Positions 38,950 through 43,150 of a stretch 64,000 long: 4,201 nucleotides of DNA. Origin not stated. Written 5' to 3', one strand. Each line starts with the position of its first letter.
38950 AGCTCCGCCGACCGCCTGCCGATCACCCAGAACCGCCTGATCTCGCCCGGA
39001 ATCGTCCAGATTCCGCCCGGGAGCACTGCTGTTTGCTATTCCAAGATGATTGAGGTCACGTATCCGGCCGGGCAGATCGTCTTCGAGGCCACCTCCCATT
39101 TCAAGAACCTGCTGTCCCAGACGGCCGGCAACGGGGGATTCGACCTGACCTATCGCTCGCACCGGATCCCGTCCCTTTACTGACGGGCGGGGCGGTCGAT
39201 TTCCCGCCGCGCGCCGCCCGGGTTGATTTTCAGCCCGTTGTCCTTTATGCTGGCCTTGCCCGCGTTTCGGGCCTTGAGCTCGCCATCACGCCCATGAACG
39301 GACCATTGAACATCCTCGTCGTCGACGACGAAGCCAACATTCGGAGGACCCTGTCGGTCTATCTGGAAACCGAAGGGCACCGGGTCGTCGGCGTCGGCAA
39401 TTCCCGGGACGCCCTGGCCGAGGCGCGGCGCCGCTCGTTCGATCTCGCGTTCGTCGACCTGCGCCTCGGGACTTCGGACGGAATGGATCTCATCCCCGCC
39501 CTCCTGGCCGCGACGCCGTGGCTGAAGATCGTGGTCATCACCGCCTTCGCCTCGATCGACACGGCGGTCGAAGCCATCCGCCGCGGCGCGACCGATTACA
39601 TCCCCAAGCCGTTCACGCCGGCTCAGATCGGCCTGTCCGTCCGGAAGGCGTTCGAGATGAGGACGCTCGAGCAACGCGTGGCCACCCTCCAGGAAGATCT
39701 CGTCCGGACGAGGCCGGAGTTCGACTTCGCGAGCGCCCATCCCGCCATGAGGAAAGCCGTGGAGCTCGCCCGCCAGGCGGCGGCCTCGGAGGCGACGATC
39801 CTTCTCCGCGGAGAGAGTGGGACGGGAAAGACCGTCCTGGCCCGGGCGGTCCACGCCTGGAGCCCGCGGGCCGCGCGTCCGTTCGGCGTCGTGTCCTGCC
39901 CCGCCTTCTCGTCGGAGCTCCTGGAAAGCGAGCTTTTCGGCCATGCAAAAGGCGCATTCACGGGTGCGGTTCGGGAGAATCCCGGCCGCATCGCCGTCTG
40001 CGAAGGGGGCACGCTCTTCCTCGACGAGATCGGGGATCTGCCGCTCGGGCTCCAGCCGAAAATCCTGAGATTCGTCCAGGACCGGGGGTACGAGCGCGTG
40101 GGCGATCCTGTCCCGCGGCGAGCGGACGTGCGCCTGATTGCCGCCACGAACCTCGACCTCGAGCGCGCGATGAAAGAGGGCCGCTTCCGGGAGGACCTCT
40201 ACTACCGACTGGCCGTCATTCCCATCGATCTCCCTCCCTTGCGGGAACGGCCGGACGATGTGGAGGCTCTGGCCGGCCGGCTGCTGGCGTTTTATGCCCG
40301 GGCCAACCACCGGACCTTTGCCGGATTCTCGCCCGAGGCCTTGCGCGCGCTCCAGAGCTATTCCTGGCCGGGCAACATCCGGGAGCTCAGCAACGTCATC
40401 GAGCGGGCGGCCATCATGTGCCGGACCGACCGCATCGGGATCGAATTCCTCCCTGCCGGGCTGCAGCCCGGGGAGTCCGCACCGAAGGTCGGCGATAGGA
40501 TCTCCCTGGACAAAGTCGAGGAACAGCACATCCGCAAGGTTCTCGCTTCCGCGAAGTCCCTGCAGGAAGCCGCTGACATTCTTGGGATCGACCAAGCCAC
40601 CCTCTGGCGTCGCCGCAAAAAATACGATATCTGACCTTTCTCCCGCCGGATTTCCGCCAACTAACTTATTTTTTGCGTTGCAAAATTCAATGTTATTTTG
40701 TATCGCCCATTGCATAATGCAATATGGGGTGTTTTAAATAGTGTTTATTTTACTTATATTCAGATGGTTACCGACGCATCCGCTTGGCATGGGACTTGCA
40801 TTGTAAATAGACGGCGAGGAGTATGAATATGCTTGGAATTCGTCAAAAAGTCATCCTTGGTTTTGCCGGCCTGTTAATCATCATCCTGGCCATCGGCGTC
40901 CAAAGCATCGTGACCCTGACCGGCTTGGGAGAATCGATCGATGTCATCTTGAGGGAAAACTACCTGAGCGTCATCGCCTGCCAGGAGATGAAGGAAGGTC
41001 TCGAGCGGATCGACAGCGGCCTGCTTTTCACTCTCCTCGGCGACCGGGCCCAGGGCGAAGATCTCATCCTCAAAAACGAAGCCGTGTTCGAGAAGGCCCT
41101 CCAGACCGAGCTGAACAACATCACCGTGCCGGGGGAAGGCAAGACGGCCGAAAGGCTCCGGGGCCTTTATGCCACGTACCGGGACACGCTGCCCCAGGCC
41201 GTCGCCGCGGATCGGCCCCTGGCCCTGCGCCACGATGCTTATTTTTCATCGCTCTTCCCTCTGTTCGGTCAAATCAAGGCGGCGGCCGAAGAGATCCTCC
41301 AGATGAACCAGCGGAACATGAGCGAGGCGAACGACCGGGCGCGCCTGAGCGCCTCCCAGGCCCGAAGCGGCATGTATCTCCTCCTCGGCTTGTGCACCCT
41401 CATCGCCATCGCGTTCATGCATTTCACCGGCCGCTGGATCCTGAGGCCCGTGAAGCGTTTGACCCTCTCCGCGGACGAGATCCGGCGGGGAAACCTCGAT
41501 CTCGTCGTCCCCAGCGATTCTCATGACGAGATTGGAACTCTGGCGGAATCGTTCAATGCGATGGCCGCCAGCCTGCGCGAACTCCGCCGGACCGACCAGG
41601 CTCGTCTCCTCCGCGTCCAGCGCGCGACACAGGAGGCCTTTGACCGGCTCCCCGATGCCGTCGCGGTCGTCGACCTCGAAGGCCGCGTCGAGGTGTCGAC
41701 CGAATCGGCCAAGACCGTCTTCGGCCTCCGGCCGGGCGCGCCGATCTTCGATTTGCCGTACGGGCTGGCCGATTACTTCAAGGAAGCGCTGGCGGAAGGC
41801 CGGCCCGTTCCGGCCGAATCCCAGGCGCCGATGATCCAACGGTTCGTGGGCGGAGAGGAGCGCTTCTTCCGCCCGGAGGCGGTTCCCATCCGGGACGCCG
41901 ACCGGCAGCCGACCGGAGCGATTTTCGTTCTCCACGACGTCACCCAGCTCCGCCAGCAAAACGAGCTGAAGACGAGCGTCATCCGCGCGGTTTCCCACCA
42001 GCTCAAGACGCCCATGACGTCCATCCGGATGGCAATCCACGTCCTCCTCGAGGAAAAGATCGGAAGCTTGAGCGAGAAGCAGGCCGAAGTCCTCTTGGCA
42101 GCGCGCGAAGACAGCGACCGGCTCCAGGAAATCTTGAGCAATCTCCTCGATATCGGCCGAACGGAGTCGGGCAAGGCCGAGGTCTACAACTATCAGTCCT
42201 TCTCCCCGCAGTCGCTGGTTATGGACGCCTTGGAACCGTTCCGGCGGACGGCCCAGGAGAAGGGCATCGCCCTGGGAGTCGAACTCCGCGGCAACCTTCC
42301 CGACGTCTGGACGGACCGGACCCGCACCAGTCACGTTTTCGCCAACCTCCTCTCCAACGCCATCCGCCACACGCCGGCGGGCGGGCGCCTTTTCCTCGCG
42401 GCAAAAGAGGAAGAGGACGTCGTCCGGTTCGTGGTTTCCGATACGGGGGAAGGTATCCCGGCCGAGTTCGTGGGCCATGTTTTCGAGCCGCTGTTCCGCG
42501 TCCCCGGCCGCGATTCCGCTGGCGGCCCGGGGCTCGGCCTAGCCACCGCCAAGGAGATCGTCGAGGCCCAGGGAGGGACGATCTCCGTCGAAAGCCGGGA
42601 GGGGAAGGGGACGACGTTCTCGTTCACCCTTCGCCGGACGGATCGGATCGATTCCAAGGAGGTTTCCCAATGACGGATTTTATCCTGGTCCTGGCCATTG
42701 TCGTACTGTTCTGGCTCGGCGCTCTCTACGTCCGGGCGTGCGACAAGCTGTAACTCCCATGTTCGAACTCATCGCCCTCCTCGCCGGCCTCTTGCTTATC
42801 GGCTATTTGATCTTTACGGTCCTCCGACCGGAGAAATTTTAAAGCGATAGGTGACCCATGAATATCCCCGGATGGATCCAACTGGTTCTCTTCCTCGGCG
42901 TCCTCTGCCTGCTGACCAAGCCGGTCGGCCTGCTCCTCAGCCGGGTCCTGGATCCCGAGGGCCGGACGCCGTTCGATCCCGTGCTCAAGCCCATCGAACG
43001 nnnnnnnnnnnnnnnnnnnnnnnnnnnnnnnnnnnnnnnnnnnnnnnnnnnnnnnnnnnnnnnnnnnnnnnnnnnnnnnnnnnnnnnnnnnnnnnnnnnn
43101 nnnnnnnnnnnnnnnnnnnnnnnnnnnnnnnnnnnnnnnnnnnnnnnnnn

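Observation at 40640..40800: Sigma54 -24/-12 promoter with upstream palindromic enhancer-like sites in front of the kinase-kdp operon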

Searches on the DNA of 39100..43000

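Call 43: search_rna_families(source=window, start=39100, end=43000, threshold=evalue, max_evalue=1)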
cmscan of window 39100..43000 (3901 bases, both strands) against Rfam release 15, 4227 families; matches with E-value up to 1: 2.
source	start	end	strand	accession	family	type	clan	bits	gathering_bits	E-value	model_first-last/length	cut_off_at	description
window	41785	41876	+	RF04183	Bacteroidales_small_SRP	Gene;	CL00003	22.6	55.2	0.33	1-107/107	no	Bacteroidales small SRP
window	39100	39229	+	RF02566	Ms1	Gene; sRNA;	-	15.6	162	0.56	167-304/304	5'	Mycobacterium smegmatis small RNA 1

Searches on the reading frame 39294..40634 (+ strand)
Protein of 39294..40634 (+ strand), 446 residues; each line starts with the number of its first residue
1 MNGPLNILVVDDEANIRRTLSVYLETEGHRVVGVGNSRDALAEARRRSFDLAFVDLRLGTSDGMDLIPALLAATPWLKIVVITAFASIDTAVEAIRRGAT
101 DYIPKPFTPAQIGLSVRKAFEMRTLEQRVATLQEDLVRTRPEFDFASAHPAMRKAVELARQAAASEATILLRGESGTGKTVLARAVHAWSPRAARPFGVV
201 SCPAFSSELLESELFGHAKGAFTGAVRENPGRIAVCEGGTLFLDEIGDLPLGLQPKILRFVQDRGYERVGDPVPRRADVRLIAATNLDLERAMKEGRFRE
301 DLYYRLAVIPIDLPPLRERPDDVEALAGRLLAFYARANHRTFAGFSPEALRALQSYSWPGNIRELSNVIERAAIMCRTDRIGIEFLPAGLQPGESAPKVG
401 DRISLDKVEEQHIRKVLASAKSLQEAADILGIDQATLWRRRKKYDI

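Call 3: search_protein_families(library=pfam, proteins=[window:39294-40634:+])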
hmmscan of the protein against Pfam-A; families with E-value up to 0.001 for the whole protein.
window:39294-40634:+ (446 aa): 10 families
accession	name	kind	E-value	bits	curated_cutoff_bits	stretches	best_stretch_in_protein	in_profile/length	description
PF00158.32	Sigma54_activat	-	4.7e-62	209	20.2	1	148-311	4-167/168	Sigma-54 interaction domain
PF00072.30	Response_reg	-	1.1e-23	83.9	30.2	1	7-112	1-106/111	Response regulator receiver domain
PF25601.1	AAA_lid_14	-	1.1e-23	83.3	27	1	317-396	1-80/87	AAA+ ATPase lid domain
PF14532.12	Sigma54_activ_2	-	3.1e-14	53.8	25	1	160-316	15-138/138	Sigma-54 interaction domain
PF02954.25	HTH_8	-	4.3e-08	33.2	22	1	405-444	2-42/42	Bacterial regulatory protein, Fis family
PF01078.27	Mg_chelatase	-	5.5e-06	26.4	20.3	0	153-191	12-47/207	Magnesium chelatase, subunit ChlI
PF00004.35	AAA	-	1.1e-05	26.3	21.2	1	169-303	1-128/131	ATPase family associated with various cellular activities (AAA)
PF07728.20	AAA_5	-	5.7e-05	23.6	22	1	169-286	2-122/139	AAA domain (dynein-related subfamily)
PF13401.12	AAA_22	-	0.00063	20.5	27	0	168-206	7-45/130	AAA domain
PF13191.12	AAA_16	-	0.00085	20.3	32.6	0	161-193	18-51/167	AAA ATPase domain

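Call 45: search_protein_families(library=ncbifam, proteins=[window:39294-40634:+], max_evalue=0.01)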
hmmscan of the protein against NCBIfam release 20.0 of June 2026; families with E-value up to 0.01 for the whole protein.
window:39294-40634:+ (446 aa): 117 families (the best 25 are shown)
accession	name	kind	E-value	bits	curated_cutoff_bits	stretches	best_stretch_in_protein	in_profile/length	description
NF008469.0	PRK11361.1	equivalog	5.4e-115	384.7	714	1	6-438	6-448/461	acetoacetate metabolism transcriptional regulator AtoC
TIGR02915.1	PEP_resp_reg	equivalog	2.2e-112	376.2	502.6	1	7-446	1-444/445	PEP-CTERM-box response regulator transcription factor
TIGR01818.1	ntrC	equivalog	3.2e-106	355.9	558.6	1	7-421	1-416/463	nitrogen regulation protein NR(I)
NF041946.1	LuxO_transreg_Vib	equivalog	6.5e-103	345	800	1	10-409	2-399/463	quorum-sensing sigma-54 dependent transcriptional regulator LuxO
NF007689.0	PRK10365.1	equivalog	1e-95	321.2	760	1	4-437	5-435/441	sigma-54-dependent response regulator transcription factor ZraR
NF051870.1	NAssimRespRegNtrX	equivalog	1.7e-93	314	600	1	6-388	3-383/452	nitrogen assimilation response regulator NtrX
TIGR01817.1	nifA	equivalog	5.7e-93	312.5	528.85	1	148-382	201-434/534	nif-specific transcriptional activator NifA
NF011695.0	PRK15115.1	equivalog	3.6e-91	306.1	763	1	4-435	6-427/445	two-component system response regulator GlrR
NF041552.1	TF_PrdR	equivalog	3.5e-88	296.4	795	1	122-445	244-577/577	sigma-54 dependent transcriptional regulator PrdR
NF049963.1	RespRegFlgRCampy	domain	7.9e-86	288.6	750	1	5-446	1-429/429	fla regulon two-component system response regulator FlgR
NF050807.1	TransRegFlbDCaul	equivalog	1e-85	288.3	750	1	26-386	22-361/454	sigma-54-dependent transcriptional regulator FlbD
NF008176.1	PRK10923.1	equivalog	2.9e-85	286.6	620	1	7-395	6-390/469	nitrogen regulation protein NR(I)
NF038308.1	RNA_repair_RtcR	equivalog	4.4e-85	286.5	650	1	92-414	127-480/530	RNA repair transcriptional activator RtcR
NF003451.0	PRK05022.1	equivalog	1.1e-82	278.5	476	1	116-443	159-507/512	nitric oxide reductase transcriptional regulator NorR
TIGR02329.1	propionate_PrpR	equivalog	2.4e-76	257.4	499.2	1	129-442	197-525/526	propionate catabolism operon regulatory protein PrpR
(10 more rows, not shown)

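Call 56: search_solved_structures(query=window:39294-40634:+, max_evalue=1e-30)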
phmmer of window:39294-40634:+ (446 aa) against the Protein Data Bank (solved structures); distinct sequences matched with E-value up to 1e-30: 35.
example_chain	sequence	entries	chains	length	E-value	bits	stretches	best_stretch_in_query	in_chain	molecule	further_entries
4l4u_A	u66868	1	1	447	2.5e-87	296.7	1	4-446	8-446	Transcriptional regulator (NtrC family)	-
5ep0_A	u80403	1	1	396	1.4e-86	294.2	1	6-388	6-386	Putative repressor protein luxO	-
1ny5_A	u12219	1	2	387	1.8e-82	280.6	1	5-376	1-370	transcriptional regulator (NtrC family)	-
3dzd_A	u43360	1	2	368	1.3e-78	268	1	7-379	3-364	Transcriptional regulator (NtrC family)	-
1ojl_A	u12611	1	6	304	3.6e-71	243.4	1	148-439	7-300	TRANSCRIPTIONAL REGULATORY PROTEIN ZRAR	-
8pb9_D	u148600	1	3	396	8.4e-70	238.9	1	7-388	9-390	Transcriptional regulator FleQ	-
6jdi_A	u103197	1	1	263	1.2e-69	238.4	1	151-388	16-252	Nitrogen assimilation regulatory protein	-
8p53_C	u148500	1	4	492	1.2e-69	238.4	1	7-390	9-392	Transcriptional regulator FleQ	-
5ep1_A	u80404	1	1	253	3.8e-69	236.8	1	153-388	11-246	Putative repressor protein luxO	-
5ep2_A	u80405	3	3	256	3.8e-69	236.8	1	153-388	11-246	Putative repressor protein luxO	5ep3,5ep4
6j7e_A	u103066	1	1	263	5.9e-69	236.1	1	151-388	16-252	Nitrogen assimilation regulatory protein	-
5exp_A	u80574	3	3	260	6.1e-69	236.1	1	151-388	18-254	Transcriptional regulator FleQ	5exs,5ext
7ejw_C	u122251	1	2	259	6.2e-69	236.1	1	151-388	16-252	Transcriptional regulator FleQ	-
5exx_A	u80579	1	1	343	9.8e-69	235.4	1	151-389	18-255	Transcriptional regulator FleQ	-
6jdl_A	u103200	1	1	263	1.6e-68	234.8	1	151-388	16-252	Nitrogen assimilation regulatory protein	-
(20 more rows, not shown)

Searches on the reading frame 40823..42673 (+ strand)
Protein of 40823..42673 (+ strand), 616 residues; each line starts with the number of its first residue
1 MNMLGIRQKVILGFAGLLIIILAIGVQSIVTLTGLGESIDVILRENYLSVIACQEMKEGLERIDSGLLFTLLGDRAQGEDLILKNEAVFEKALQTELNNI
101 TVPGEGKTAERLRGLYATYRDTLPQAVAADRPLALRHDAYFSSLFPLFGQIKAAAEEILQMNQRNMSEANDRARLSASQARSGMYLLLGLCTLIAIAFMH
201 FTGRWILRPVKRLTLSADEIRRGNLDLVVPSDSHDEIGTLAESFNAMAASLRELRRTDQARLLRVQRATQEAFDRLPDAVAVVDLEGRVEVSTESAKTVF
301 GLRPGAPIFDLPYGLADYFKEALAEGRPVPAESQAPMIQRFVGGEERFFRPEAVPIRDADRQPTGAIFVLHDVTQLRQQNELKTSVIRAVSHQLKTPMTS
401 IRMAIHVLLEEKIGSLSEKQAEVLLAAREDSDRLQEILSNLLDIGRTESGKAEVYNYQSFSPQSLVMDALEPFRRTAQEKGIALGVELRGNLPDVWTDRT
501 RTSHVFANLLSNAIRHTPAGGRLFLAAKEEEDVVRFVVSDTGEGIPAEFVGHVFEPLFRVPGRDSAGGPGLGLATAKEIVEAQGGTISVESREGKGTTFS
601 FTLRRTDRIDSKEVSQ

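Call 3: search_protein_families(library=pfam, proteins=[window:40823-42673:+])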
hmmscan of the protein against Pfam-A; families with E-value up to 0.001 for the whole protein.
window:40823-42673:+ (616 aa): 6 families
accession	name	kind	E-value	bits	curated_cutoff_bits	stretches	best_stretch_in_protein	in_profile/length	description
PF02518.31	HATPase_c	-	5.2e-28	98.1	26.4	1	498-605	2-109/111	Histidine kinase-, DNA gyrase B-, and HSP90-like ATPase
PF00672.30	HAMP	-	9.2e-17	61.6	25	1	201-253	1-53/53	HAMP domain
PF00512.31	HisKA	-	7.1e-15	55.3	26.9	1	384-450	3-66/66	His Kinase A (phospho-acceptor) domain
PF08448.16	PAS_4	-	3.7e-08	34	23.1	1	273-378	1-110/110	PAS fold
PF00989.32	PAS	-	3e-06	27.7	22.6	1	271-373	5-113/113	PAS fold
PF12729.13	4HB_MCP_1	-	0.00028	20.9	27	1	4-169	2-173/181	Four helix bundle sensory module for signal transduction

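Call 9: find_homologous_proteins(query=window:40823-42673:+, max_evalue=1e-20)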
Query window:40823-42673:+ (616 aa): 2019 proteins with E <= 1e-20 among 8000 candidates; the best 120 are listed.
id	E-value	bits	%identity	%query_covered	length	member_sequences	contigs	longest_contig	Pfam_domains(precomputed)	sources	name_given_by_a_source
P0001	0.0e+0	1276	95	100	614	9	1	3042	PF00672.31,PF08448.17,PF02518.32,PF00512.32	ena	-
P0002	0.0e+0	1183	89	100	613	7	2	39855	PF00672.31,PF08448.17,PF02518.32,PF00512.32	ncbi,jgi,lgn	jgi:signal transduction histidine kinase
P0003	0.0e+0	1170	88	100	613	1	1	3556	PF00672.31,PF08448.17,PF02518.32,PF00512.32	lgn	-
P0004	0.0e+0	1160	86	100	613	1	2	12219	PF00672.31,PF08448.17,PF02518.32,PF00512.32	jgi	jgi:signal transduction histidine kinase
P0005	0.0e+0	1107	82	99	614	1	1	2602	PF00672.31,PF08448.17,PF02518.32,PF00512.32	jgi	jgi:NtrC-family two-component system sensor histidine kinase KinB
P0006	9.2e-268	908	68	99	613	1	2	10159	PF00672.31,PF12729.14,PF08448.17,PF02518.32,PF00512.32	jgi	jgi:NtrC-family two-component system sensor histidine kinase KinB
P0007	3.9e-267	905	68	99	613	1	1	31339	PF00672.31,PF02518.32,PF00512.32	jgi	-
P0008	5.1e-267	905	68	99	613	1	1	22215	PF00672.31,PF02518.32,PF00512.32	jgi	-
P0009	5.3e-267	905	69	99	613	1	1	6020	PF00672.31,PF13581.13,PF12729.14,PF08448.17,PF02518.32,PF00512.32,PF14501.13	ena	-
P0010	7.4e-267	905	68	99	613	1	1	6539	PF00672.31,PF02518.32,PF00512.32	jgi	-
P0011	8.7e-267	904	90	76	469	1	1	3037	PF00672.31,PF08448.17,PF02518.32,PF00512.32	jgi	jgi:signal transduction histidine kinase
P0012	2.0e-266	903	68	99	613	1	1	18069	PF00672.31,PF13581.13,PF12729.14,PF08448.17,PF02518.32,PF00512.32,PF14501.13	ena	-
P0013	3.3e-266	902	67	99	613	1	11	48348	PF00672.31,PF12729.14,PF02518.32,PF00512.32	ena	-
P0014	4.9e-266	902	68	100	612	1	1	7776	PF00672.31,PF12729.14,PF08448.17,PF02518.32,PF00512.32,PF00989.32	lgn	-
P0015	5.0e-266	902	68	99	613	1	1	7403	PF00672.31,PF08448.17,PF02518.32,PF00512.32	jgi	jgi:NtrC-family two-component system sensor histidine kinase KinB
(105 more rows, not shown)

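Call 11: find_related_loci(query=A1, collection=genome_contigs, flank=10000)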
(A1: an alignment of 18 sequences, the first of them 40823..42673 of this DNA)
Query A1 (616 aa) in genome_contigs; peptide patterns used: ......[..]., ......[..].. (x = any residue, [..] = any of these).
294 stretches matched a pattern; 280 encode a relative of the query (tblastn E <= 1e-3); the best 80 are kept; 80 distinct loci.
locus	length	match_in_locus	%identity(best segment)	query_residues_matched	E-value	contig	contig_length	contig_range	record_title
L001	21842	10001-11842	89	2-616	0e+0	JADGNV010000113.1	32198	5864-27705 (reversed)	MAG: Candidatus Aminicenantes bacterium isolate Chersky_507 k127_14030874, whole genome shotgun sequence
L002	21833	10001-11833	67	2-613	0e+0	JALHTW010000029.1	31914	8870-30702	MAG: Candidatus Aminicenantes bacterium isolate PFL34 seq_271821, whole genome shotgun sequence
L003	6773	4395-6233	65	1-613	0e+0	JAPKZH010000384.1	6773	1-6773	MAG: Candidatus Aminicenantes bacterium isolate LacPavin_0920_SED5_MAG_55_12 LacPavin_0920_SED5_scaffold_2916411, whole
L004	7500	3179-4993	66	2-607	0e+0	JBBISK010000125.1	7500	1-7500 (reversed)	MAG: Candidatus Aminicenantes bacterium isolate QNF170220_bin_371 NODE_10360_length_7500_cov_4.408999, whole genome shot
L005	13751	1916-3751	66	2-614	0e+0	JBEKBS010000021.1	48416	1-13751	MAG: Candidatus Aminicenantales bacterium isolate SPRUCE 141 SPRUCE_141_21, whole genome shotgun sequence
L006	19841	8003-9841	66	1-613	0e+0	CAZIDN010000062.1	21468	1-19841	MAG TPA_asm: uncultured Eubacteriales bacterium isolate binchicken_co376_288 genome assembly, contig: NODE_2250_length_2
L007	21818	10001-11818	66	2-608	0e+0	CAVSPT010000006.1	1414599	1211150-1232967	MAG: Candidatus Aminicenantes bacterium isolate MFD01476.bin.1.151 genome assembly, contig: contig_42089, whole genome s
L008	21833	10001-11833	65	2-613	0e+0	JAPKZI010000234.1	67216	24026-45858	MAG: Candidatus Aminicenantes bacterium isolate LacPavin_0920_SED5_MAG_59_17 LacPavin_0920_SED5_scaffold_1924801, whole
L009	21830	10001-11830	64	3-613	0e+0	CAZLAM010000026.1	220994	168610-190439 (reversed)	MAG TPA_asm: uncultured Eubacteriales bacterium isolate binchicken_co255_92 genome assembly, contig: k141_3539171, whole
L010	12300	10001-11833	62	3-613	0e+0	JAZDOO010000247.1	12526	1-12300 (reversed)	MAG: Pseudomonadota bacterium isolate MEGAHIT-group-0.780 k141_8838678, whole genome shotgun sequence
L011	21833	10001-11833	65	2-613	0e+0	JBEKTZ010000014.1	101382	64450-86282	MAG: Candidatus Aminicenantales bacterium isolate SPRUCE 56 SPRUCE_56_14, whole genome shotgun sequence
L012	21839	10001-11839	63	2-614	0e+0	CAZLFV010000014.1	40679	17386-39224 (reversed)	MAG TPA_asm: uncultured Eubacteriales bacterium isolate SRP231805_co1_145 genome assembly, contig: NODE_286_length_40679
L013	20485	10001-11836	63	2-613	0e+0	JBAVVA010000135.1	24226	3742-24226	MAG: Candidatus Aminicenantales bacterium isolate MFD01683_ilm_asm_bin15 k127_33297, whole genome shotgun sequence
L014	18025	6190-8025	62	3-615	0e+0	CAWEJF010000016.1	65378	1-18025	MAG: Candidatus Aminicenantes bacterium isolate MFD05942.bin.2.296 genome assembly, contig: contig_88944, whole genome s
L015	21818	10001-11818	63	3-609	0e+0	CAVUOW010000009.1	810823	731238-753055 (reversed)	MAG: Candidatus Aminicenantes bacterium isolate MFD05942.bin.2.318 genome assembly, contig: contig_6973, whole genome sh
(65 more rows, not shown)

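Call 45: search_protein_families(library=ncbifam, proteins=[window:40829-42673:+], max_evalue=0.01)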
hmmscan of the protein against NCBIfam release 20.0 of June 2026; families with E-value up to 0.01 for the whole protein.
window:40829-42673:+ (614 aa): 89 families (the best 25 are shown)
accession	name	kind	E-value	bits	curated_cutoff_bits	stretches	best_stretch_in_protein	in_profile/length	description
NF046044.1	PnpS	equivalog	7.6e-63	212.8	400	1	207-601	1-389/390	two-component system histidine kinase PnpS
NF033092.0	HK_WalK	equivalog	6.9e-59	199.9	725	1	189-601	186-592/594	cell wall metabolism sensor histidine kinase WalK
TIGR02966.1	phoR_proteo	equivalog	3.6e-49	167.6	334.2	1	264-601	5-333/333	phosphate regulon sensor histidine kinase PhoR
TIGR02956.1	TMAO_torS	equivalog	2.7e-46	158.1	676.5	1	376-602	459-681/967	TMAO reductase system sensor histidine kinase/response regulator TorS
NF040691.1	MtrAB_MtrB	equivalog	1.4e-45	156.3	450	2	369-604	259-493/507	MtrAB system histidine kinase MtrB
NF008468.0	PRK11360.1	equivalog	2e-45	155.3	646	1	174-605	190-610/616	two-component system sensor histidine kinase AtoS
NF045911.1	TCSHisKinNblS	equivalog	5.2e-42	144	1000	1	199-602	200-619/621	two-component system sensor histidine kinase NblS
NF006800.0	PRK09303.1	equivalog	6.8e-39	133.9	342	1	365-601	134-375/383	histidine kinase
NF012163.2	BaeS_SmeS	equivalog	2.4e-38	132.2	500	2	373-589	232-444/457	sensor histidine kinase efflux regulator BaeS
NF011874.0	PRK15347.1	equivalog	6.4e-38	130.4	852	1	376-602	393-613/921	two component system sensor kinase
TIGR01386.1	cztS_silS_copS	subfamily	3e-36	125.4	292.55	2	388-601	248-456/457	heavy metal sensor histidine kinase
NF041880.1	EPS_EpsF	equivalog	1.1e-34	119.8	900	1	320-599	209-489/492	response regulator EpsF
NF008302.0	PRK11091.1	equivalog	1.1e-34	119.7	838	1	338-603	233-505/779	aerobic respiration two-component sensor histidine kinase ArcB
NF007837.0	PRK10549.1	equivalog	3.2e-34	118.4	603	2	374-601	233-456/466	envelope stress sensor histidine kinase BaeS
NF008312.0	PRK11100.1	equivalog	1.7e-33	116.2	356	1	382-603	257-474/477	two-component system sensor histidine kinase CreC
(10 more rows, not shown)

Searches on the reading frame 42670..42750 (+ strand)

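Call 45: search_protein_families(library=ncbifam, proteins=[window:42670-42750:+], max_evalue=0.01)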
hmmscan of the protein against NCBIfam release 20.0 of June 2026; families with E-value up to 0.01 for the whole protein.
seq(27 aa): 0 families

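Call 46: search_protein_families(library=pfam, proteins=[window:42670-42750:+], max_evalue=1)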
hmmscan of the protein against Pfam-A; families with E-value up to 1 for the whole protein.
seq(27 aa): 1 family
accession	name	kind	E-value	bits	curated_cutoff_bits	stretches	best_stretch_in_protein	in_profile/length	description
PF22282.1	CydS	-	0.68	10.3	25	0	4-18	12-26/31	CydS-like protein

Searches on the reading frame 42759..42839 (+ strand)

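Call 45: search_protein_families(library=ncbifam, proteins=[window:42759-42839:+], max_evalue=0.01)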
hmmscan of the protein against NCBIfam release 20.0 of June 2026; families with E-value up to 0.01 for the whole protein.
seq(27 aa): 1 family
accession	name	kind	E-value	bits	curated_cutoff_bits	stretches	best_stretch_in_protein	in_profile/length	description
TIGR02115.1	potass_kdpF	equivalog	0.00027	20.9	26.85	1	5-27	2-24/24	K(+)-transporting ATPase subunit F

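Call 46: search_protein_families(library=pfam, proteins=[window:42759-42839:+], max_evalue=1)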
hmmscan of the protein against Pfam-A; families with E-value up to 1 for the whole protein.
seq(27 aa): 1 family
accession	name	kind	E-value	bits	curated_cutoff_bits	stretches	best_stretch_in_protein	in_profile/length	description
PF09604.15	Potass_KdpF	-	1.6e-06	28.3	21.2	1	5-27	2-24/24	F subunit of K+-transporting ATPase (Potass_KdpF)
